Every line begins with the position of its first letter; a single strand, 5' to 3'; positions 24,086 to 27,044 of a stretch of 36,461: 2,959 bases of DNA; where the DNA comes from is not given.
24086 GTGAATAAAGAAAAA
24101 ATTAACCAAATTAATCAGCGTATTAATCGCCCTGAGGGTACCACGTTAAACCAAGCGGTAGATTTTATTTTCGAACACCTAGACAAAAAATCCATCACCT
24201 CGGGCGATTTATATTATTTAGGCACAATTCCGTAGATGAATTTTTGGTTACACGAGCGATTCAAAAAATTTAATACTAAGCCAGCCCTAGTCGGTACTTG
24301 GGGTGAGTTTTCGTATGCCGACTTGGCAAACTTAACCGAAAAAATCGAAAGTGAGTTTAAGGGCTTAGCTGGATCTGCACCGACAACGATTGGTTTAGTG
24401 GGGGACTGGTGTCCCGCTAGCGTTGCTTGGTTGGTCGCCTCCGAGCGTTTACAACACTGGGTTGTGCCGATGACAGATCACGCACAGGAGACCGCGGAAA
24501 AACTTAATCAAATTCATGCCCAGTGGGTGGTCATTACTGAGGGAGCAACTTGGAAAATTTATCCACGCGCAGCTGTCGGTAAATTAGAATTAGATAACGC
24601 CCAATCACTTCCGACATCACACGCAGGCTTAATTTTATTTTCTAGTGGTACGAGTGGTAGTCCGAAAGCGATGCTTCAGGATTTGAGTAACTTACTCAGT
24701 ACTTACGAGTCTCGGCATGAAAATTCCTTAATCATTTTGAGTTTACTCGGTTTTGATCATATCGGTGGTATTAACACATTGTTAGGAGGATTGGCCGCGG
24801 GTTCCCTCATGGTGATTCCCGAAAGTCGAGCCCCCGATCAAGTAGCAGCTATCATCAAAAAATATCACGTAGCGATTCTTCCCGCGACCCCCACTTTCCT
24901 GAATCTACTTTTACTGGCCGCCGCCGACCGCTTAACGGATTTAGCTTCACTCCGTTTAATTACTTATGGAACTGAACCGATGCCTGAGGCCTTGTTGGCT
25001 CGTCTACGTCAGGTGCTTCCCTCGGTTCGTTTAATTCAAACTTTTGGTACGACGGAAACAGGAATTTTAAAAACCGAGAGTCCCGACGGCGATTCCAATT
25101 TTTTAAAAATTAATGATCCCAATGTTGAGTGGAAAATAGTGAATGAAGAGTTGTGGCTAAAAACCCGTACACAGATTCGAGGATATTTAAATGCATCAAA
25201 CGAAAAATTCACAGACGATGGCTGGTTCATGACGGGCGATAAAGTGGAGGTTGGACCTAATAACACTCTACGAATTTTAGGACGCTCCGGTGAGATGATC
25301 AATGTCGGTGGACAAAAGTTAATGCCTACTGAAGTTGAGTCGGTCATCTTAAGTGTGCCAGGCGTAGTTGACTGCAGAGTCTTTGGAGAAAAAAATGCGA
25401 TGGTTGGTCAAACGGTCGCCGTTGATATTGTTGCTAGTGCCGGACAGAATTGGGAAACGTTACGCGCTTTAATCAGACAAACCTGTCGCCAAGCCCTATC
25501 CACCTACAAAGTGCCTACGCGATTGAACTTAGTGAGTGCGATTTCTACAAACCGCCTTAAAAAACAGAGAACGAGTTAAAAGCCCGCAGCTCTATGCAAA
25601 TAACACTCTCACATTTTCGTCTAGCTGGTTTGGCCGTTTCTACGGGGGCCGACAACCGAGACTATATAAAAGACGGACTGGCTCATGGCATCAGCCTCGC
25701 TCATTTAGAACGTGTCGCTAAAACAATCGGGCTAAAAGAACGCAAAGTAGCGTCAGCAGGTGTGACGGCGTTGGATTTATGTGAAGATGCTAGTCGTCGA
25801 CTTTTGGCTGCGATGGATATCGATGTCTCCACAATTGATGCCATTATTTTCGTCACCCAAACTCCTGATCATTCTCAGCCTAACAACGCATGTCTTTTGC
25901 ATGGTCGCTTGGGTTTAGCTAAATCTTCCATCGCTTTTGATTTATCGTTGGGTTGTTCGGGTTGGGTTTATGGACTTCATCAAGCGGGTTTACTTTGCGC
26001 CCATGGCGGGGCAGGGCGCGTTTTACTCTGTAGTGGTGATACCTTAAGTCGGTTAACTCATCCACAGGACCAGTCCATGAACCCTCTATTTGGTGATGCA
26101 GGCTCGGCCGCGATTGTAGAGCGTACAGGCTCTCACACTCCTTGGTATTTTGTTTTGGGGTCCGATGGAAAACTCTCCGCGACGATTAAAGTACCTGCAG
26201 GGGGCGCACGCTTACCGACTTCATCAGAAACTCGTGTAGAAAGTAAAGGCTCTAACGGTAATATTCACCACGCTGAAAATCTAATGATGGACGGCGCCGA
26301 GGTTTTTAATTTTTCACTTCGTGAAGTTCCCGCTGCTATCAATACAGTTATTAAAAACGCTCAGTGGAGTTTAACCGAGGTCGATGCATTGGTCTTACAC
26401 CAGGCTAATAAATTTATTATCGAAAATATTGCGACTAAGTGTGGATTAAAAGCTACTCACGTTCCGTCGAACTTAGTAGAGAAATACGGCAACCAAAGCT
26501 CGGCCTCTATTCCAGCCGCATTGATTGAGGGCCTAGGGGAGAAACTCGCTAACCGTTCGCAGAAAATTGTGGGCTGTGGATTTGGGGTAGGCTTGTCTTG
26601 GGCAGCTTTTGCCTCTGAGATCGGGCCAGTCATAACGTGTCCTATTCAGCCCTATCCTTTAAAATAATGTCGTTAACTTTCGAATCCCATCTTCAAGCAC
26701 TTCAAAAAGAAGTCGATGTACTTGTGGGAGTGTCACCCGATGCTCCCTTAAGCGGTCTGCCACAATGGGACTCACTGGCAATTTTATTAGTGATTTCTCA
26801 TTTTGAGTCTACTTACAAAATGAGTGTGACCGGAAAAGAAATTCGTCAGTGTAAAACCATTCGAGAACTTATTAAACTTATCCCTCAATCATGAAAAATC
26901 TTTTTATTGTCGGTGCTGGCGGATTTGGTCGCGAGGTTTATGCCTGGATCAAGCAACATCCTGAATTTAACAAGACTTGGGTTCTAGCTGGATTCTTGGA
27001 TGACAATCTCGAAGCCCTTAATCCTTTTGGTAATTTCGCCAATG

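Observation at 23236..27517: Six-gene carrier-protein-dependent acyl cassette feeding a NeuD/PglD-type sugar acyltransferase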

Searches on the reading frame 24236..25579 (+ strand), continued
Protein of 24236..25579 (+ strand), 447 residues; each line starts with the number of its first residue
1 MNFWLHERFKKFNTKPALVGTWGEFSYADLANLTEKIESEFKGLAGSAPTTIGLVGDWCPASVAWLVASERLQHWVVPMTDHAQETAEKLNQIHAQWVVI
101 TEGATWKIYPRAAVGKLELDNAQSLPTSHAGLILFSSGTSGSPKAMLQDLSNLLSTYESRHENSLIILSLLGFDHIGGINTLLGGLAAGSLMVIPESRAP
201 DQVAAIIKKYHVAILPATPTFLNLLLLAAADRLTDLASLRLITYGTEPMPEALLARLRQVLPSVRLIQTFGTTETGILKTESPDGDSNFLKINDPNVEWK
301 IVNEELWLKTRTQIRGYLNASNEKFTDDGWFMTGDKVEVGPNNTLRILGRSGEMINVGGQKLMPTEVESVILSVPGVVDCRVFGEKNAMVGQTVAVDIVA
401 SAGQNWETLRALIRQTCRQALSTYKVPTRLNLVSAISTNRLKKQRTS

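Call 63: search_protein_families(library=pfam, proteins=[L087:7080-8234:-, L087:11362-11766:-, L087:11809-12885:-, L087:13164-13763:-, L087:13678-14700:-, L086:7085-8257:-, L086:12002-12238:-, L086:12352-12690:-, L086:12748-14052:-, L054:11751-12485:+], max_evalue=0.001)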
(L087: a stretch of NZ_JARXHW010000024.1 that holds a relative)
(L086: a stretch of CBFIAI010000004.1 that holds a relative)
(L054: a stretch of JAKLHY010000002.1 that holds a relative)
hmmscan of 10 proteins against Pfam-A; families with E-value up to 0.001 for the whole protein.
L087:7080-8234:- (384 aa): 0 families

L087:11362-11766:- (134 aa): 0 families

L087:11809-12885:- (358 aa): 2 families
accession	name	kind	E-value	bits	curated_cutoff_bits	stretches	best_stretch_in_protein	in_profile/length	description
PF02774.23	Semialdhyde_dhC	-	2.2e-51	175.1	26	1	157-337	1-184/184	Semialdehyde dehydrogenase, dimerisation domain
PF01118.30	Semialdhyde_dh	-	1.4e-34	119.5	26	1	24-138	1-120/121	Semialdehyde dehydrogenase, NAD binding domain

L087:13164-13763:- (199 aa): 0 families

L087:13678-14700:- (340 aa): 2 families
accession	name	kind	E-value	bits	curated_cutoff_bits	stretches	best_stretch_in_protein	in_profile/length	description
PF12833.13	HTH_18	-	1.2e-19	70.8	33.6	1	256-333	1-78/80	Helix-turn-helix domain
PF00165.29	HTH_AraC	-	8.2e-10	39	26.6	1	295-332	1-40/42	Bacterial regulatory helix-turn-helix proteins, AraC family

L086:7085-8257:- (390 aa): 0 families

L086:12002-12238:- (78 aa): 1 family
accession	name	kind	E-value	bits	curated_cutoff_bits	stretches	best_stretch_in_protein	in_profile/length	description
PF00550.31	PP-binding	-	0.00023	21.8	20.8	1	7-71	4-66/67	Phosphopantetheine attachment site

L086:12352-12690:- (112 aa): 1 family
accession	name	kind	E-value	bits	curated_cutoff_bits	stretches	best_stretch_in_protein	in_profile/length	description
PF00543.27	P-II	-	9.2e-32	109.9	25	1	1-106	1-102/102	Nitrogen regulatory protein P-II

L086:12748-14052:- (434 aa): 1 family
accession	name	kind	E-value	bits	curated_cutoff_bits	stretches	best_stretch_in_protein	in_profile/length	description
PF00909.26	Ammonium_transp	-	5.8e-112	374.8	23.2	1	41-431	1-399/399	Ammonium Transporter Family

L054:11751-12485:+ (244 aa): 5 families
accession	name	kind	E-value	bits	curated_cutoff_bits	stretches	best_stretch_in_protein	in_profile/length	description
PF00583.31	Acetyltransf_1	-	6.8e-12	46.1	20.7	1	63-208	19-116/116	Acetyltransferase (GNAT) family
PF13508.13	Acetyltransf_7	-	2.8e-09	37.6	27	1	150-209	25-83/84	Acetyltransferase (GNAT) domain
PF13673.13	Acetyltransf_10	-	1.5e-06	28.6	23.6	1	151-211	51-110/128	Acetyltransferase (GNAT) domain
PF08445.16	FR47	-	6.7e-06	26.5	22.1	1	151-211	21-80/86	FR47-like protein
PF13527.13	Acetyltransf_9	-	0.00013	22.4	25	0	31-94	2-57/127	Acetyltransferase (GNAT) domain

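Call 75: search_protein_families(library=pfam, proteins=[L010:6912-9218:-, L010:9223-10269:-, L010:10409-11062:+], max_evalue=0.001)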
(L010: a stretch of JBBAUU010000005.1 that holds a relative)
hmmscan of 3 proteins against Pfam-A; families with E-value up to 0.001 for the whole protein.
L010:6912-9218:- (768 aa): 1 family
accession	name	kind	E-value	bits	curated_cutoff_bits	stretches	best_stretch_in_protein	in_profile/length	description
PF16126.11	DUF4838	-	3.6e-18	66.2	26.6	1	150-449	13-315/325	Domain of unknown function (DUF4838)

L010:9223-10269:- (348 aa): 5 families
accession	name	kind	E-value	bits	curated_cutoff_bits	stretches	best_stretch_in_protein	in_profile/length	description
PF22725.1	GFO_IDH_MocA_C3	-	1e-29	103.5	27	1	134-258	3-123/124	GFO/IDH/MocA C-terminal domain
PF02894.22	GFO_IDH_MocA_C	-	6e-29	101.8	22.9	1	136-347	1-217/218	Oxidoreductase family, C-terminal alpha/beta domain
PF01408.29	GFO_IDH_MocA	-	6.6e-26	91.8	24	1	7-120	2-116/120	Oxidoreductase family, NAD-binding Rossmann fold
PF02423.21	OCD_Mu_crystall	-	5.5e-05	22.7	24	1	8-78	132-205/314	Ornithine cyclodeaminase/mu-crystallin family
PF03807.23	F420_oxidored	-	0.00058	20.8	21.6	0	8-75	2-68/94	NADP oxidoreductase coenzyme F420-dependent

L010:10409-11062:+ (217 aa): 1 family
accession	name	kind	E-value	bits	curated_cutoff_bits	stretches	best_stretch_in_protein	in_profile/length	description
PF13578.12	Methyltransf_24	-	6e-12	46.8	26.3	1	32-150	1-105/105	Methyltransferase domain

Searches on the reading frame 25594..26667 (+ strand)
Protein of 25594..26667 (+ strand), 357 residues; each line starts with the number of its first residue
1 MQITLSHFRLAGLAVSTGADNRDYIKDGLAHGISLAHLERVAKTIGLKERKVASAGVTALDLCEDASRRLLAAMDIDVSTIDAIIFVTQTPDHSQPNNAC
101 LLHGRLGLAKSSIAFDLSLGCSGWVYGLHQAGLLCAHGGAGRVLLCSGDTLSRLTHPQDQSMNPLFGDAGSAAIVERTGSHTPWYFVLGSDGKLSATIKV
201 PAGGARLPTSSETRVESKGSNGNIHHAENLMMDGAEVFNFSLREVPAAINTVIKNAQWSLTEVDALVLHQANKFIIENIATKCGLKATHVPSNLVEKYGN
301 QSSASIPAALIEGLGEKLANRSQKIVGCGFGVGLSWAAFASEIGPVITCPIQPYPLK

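Call 3: search_protein_families(library=pfam, proteins=[window:25594-26667:+], max_evalue=0.01)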
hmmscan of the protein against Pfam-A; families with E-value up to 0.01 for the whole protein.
window:25594-26667:+ (357 aa): 3 families
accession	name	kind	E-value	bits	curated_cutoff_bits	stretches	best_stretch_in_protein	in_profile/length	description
PF08541.16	ACP_syn_III_C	-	5.9e-24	84.5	26.6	1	254-340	2-87/90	3-Oxoacyl-[acyl-carrier-protein (ACP)] synthase III C terminal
PF08545.16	ACP_syn_III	-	1.9e-18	66.6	24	1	115-192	1-80/80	3-Oxoacyl-[acyl-carrier-protein (ACP)] synthase III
PF00195.25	Chal_sti_synt_N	-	0.00026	21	27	1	55-175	95-221/225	Chalcone and stilbene synthases, N-terminal domain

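Call 4: search_protein_families(library=ncbifam, proteins=[window:25594-26667:+], max_evalue=0.01)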
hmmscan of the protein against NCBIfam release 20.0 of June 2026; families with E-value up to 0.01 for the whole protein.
window:25594-26667:+ (357 aa): 15 families
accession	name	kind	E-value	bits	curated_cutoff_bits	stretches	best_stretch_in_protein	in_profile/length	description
NF006829.0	PRK09352.1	subfamily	1.3e-67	228.1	249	1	42-340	36-318/322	beta-ketoacyl-ACP synthase 3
NF009519.0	PRK12880.1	equivalog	5.8e-62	210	436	1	7-338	7-333/353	beta-ketoacyl-ACP synthase III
TIGR00747.1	fabH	subfamily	2.3e-55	187.9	292.1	1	42-339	34-318/322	beta-ketoacyl-ACP synthase III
NF004623.0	PRK05963.1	equivalog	5.8e-37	127.7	437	1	41-334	36-319/328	beta-ketoacyl-ACP synthase III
NF005541.0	PRK07204.1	equivalog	1.9e-31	109.7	402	1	41-338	35-324/329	beta-ketoacyl-ACP synthase III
NF006720.0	PRK09258.1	equivalog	5.1e-22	78.6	285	1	39-335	41-330/338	3-oxoacyl-ACP synthase III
NF005308.0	PRK06840.1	equivalog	8.9e-22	77.6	315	1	41-340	35-332/339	3-oxoacyl-ACP synthase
NF005703.0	PRK07515.1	equivalog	3.1e-21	75.7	304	1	50-336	88-365/373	beta-ketoacyl-ACP synthase III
NF003274.0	PRK04262.1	equivalog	1.2e-13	50.8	244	2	38-175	30-164/347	hydroxymethylglutaryl-CoA synthase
TIGR01835.1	HMG-CoA-S_prok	equivalog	6.5e-06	25.2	360.35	1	38-149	28-137/382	hydroxymethylglutaryl-CoA synthase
NF042429.2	DHPHCoAsyn_DpgA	equivalog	2.9e-05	23.1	425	0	57-176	68-190/350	3,5-dihydroxyphenylacetyl-CoA synthase DpgA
NF006030.0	PRK08170.1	equivalog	0.00011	21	593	1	47-156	23-131/434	acetyl-CoA C-acetyltransferase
TIGR00748.1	HMG_CoA_syn_Arc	equivalog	0.00018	20.9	353.35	0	243-343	208-307/345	hydroxymethylglutaryl-CoA synthase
NF005293.2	PRK06816.1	subfamily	0.0002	20.5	450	1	56-155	59-156/378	StlD/DarB family beta-ketosynthase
NF053539.1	resorcinol_DarB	exception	0.0049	16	550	0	59-123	63-126/377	dialkylresorcinol biosynthesis protein DarB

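Call 20: search_solved_structures(query=window:25594-26667:+, max_evalue=1e-10)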
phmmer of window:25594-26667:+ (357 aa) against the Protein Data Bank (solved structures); distinct sequences matched with E-value up to 1e-10: 42.
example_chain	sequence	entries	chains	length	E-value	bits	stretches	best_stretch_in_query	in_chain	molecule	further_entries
4efi_A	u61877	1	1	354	1.7e-61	211.7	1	29-346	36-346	3-oxoacyl-(Acyl-carrier protein) synthase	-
3gwa_A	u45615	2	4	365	4e-57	197.3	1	39-338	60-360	3-oxoacyl-(Acyl-carrier-protein) synthase III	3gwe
5bqs_A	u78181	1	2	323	3.3e-38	135.2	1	39-339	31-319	3-oxoacyl-[acyl-carrier-protein] synthase 3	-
1ub7_A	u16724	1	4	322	2e-37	132.5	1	41-339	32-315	3-oxoacyl-[acyl-carrier protein] synthase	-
3il5_A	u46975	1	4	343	3.5e-37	131.8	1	43-339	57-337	3-oxoacyl-[acyl-carrier-protein] synthase 3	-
3il6_A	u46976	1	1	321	6.3e-37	130.9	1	44-338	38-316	3-oxoacyl-[acyl-carrier-protein] synthase 3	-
3il4_A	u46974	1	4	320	2.5e-36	129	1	43-338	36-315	3-oxoacyl-[acyl-carrier-protein] synthase 3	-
4ryb_A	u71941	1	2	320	1.2e-35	126.8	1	27-339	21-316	3-oxoacyl-[acyl-carrier-protein] synthase 3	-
8vd9_A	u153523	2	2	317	1.3e-34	123.4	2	43-192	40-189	Beta-ketoacyl-[acyl-carrier-protein] synthase III 1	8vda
4dfe_A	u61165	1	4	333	2e-33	119.5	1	20-339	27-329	3-oxoacyl-[acyl-carrier-protein] synthase 3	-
2x3e_A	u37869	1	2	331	7.7e-33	117.5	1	42-341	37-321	3-OXOACYL-[ACYL-CARRIER-PROTEIN] SYNTHASE 3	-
2ebd_A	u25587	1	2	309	1.8e-32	116.3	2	41-178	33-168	3-oxoacyl-[acyl-carrier-protein] synthase 3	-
8vdb_A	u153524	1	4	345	7.5e-31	111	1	39-338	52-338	Beta-ketoacyl-[acyl-carrier-protein] synthase III 2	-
1zow_A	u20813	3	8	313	1.7e-30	109.8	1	39-341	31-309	3-oxoacyl-[acyl-carrier-protein] synthase III | 3-oxoacyl-[acyl-carrier-protein] synthase 3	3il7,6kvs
4nhd_A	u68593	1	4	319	5.7e-30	108.1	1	42-338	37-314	3-oxoacyl-[acyl-carrier-protein] synthase 3 protein 1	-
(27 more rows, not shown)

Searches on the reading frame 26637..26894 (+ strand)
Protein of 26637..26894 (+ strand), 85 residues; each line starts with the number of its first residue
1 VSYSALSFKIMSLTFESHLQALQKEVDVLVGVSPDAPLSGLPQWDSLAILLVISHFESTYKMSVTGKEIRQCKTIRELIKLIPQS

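Call 3: search_protein_families(library=pfam, proteins=[window:26637-26894:+], max_evalue=0.01)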
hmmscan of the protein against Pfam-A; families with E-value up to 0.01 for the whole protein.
window:26637-26894:+ (85 aa): 1 family
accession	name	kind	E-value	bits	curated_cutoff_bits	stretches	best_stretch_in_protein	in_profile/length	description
PF00550.31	PP-binding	-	0.0013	19.4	20.8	1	32-82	18-67/67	Phosphopantetheine attachment site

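Call 4: search_protein_families(library=ncbifam, proteins=[window:26637-26894:+], max_evalue=0.01)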
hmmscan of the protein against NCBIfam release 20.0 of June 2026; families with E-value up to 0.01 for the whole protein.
window:26637-26894:+ (85 aa): 0 families
